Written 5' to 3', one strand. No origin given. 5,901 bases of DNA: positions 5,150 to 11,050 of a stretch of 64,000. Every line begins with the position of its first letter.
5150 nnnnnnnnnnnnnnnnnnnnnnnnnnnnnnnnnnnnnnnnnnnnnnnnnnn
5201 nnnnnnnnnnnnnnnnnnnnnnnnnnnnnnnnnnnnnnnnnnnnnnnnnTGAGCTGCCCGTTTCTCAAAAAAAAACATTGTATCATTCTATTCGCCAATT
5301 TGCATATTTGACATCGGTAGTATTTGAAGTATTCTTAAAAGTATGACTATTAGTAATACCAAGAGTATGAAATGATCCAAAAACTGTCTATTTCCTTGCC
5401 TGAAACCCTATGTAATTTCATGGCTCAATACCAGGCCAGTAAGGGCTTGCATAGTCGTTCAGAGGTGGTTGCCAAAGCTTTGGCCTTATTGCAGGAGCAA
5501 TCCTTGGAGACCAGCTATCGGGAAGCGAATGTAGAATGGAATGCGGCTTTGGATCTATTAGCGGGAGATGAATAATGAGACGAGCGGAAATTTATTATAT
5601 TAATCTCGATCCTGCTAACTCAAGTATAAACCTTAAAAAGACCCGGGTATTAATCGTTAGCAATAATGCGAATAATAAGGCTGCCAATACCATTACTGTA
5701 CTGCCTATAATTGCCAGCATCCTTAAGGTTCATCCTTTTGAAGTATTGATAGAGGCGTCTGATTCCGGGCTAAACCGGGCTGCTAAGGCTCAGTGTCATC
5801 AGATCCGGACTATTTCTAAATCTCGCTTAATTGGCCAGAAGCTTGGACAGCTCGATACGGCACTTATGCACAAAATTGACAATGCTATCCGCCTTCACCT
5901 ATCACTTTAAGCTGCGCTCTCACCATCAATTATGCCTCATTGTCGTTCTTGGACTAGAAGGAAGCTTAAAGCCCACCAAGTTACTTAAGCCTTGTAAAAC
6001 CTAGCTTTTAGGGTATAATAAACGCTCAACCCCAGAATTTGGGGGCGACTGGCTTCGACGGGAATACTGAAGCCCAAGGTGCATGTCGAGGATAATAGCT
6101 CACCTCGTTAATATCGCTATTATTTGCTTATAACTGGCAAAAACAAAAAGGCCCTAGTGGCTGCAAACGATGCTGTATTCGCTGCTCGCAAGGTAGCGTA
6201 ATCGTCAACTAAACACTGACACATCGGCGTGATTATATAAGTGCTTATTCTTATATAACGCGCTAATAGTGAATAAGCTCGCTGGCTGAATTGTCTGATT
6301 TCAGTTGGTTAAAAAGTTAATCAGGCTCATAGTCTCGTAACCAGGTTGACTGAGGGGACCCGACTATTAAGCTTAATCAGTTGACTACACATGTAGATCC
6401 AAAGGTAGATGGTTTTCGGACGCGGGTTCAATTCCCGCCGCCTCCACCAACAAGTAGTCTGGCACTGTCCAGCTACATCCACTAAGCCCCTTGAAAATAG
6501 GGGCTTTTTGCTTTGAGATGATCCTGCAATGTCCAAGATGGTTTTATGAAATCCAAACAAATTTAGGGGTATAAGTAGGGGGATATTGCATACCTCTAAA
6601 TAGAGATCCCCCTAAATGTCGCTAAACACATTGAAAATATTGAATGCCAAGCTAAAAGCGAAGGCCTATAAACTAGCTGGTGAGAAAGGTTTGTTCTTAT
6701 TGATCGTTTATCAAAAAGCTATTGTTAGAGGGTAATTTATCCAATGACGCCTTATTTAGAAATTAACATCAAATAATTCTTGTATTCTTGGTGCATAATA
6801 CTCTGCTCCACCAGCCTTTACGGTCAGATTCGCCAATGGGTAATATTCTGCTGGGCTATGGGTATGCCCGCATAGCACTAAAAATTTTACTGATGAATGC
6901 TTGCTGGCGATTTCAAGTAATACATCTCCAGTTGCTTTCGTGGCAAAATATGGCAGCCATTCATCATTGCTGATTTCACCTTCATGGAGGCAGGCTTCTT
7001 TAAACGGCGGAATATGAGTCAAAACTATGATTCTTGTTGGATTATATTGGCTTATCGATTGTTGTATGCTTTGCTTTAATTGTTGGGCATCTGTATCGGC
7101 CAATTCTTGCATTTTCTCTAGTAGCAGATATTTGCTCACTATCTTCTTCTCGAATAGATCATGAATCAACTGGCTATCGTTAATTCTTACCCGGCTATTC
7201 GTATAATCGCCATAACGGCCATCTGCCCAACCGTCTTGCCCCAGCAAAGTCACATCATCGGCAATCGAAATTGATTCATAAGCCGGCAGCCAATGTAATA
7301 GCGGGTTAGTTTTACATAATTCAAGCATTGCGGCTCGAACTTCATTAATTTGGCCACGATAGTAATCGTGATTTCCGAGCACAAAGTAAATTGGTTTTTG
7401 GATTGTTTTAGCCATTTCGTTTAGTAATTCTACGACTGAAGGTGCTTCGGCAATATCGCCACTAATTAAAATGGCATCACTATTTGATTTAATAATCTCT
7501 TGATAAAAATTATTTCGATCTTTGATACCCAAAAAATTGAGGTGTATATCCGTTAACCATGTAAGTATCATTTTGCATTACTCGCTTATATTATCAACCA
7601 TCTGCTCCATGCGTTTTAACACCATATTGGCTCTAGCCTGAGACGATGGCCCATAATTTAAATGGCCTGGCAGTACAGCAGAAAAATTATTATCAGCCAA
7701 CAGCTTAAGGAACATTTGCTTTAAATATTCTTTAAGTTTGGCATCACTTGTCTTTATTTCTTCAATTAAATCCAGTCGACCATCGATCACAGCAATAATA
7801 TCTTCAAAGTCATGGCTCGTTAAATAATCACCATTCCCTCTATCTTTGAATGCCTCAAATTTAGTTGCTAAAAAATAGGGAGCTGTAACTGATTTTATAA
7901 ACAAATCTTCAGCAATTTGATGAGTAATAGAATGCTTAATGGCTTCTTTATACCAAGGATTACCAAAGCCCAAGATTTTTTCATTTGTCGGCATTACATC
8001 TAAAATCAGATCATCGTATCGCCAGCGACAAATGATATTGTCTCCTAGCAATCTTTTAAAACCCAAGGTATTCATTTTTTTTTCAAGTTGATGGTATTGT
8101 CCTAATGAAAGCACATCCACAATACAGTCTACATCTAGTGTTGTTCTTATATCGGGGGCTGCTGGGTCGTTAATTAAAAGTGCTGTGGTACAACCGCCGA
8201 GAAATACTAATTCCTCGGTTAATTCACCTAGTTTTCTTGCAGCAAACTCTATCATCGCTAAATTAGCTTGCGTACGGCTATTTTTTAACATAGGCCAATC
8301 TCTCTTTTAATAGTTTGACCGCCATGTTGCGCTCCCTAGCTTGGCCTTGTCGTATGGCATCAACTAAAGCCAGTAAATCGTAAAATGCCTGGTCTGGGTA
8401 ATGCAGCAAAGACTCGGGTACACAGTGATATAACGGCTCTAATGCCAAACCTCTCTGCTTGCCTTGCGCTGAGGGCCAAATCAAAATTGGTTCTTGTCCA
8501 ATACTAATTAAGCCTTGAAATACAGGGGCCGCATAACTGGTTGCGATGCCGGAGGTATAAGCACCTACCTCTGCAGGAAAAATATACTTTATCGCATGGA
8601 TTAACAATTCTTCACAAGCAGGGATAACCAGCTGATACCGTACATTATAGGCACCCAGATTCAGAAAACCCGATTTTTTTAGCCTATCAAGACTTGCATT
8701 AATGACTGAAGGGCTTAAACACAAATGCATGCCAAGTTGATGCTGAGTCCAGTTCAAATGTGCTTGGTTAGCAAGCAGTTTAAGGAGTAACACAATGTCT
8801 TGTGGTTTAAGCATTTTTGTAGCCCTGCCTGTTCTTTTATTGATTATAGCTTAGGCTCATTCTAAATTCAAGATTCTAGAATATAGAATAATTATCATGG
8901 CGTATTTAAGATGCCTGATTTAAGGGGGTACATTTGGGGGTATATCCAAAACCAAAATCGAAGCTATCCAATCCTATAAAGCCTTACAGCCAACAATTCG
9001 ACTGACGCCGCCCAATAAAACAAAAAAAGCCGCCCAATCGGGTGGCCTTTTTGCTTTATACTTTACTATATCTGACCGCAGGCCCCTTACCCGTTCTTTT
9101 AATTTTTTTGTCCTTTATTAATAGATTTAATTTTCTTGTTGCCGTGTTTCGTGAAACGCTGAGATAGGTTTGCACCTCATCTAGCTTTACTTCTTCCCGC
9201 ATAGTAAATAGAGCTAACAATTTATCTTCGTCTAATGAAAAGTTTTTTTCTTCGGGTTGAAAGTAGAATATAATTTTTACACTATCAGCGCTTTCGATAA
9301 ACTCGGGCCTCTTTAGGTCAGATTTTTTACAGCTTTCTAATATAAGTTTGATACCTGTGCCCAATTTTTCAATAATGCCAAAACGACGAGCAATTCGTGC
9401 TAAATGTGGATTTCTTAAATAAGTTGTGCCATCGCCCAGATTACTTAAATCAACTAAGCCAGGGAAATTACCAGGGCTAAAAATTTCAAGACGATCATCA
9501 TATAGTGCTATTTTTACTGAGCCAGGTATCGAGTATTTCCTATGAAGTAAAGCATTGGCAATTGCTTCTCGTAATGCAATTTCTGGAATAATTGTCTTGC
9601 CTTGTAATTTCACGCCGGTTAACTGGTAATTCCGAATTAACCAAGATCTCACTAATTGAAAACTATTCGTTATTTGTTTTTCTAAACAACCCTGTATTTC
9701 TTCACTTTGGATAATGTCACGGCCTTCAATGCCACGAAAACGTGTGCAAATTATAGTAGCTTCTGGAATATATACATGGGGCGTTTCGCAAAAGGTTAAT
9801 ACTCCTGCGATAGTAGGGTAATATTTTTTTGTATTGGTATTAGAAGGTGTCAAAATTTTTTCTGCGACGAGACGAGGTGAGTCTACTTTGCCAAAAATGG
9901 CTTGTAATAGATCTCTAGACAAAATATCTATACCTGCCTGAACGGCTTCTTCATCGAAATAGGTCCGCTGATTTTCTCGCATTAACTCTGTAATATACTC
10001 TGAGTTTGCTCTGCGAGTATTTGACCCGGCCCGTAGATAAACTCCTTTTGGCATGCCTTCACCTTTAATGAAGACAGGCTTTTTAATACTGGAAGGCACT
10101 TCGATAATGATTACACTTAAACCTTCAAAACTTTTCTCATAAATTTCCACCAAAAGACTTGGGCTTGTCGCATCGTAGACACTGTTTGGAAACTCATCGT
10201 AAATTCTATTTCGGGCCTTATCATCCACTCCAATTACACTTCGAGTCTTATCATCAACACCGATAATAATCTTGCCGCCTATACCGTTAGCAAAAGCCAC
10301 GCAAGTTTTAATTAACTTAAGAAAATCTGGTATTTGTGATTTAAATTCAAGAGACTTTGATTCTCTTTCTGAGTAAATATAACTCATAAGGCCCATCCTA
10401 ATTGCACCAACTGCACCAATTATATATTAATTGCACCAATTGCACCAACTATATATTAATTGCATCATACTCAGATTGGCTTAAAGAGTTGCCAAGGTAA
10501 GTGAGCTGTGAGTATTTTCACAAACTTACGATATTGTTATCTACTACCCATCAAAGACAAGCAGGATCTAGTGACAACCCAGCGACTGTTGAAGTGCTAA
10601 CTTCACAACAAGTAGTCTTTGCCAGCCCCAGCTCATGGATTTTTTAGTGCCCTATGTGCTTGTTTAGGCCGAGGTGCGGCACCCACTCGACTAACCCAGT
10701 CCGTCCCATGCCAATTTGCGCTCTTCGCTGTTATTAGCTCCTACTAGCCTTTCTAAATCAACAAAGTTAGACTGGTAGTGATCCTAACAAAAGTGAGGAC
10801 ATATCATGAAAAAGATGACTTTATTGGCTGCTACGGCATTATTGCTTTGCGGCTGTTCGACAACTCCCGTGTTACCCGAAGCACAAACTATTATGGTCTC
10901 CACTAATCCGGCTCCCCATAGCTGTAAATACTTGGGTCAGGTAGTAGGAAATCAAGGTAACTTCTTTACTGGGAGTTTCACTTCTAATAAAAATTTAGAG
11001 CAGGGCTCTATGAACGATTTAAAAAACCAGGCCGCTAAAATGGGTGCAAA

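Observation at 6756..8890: Three-gene wHTH / AbiEii-like nucleotidyltransferase / metallophosphoesterase operon: a possible AbiE-derived defence module with an extra effector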

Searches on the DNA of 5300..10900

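Call 91: search_rna_families(source=window, start=5300, end=10900, threshold=gathering)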
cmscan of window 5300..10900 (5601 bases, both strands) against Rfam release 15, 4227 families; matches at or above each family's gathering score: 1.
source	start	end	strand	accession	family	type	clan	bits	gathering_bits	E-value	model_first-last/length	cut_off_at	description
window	6041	6449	+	RF00023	tmRNA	Gene;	CL00001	179.7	47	1.4e-72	1-374/374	no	transfer-messenger RNA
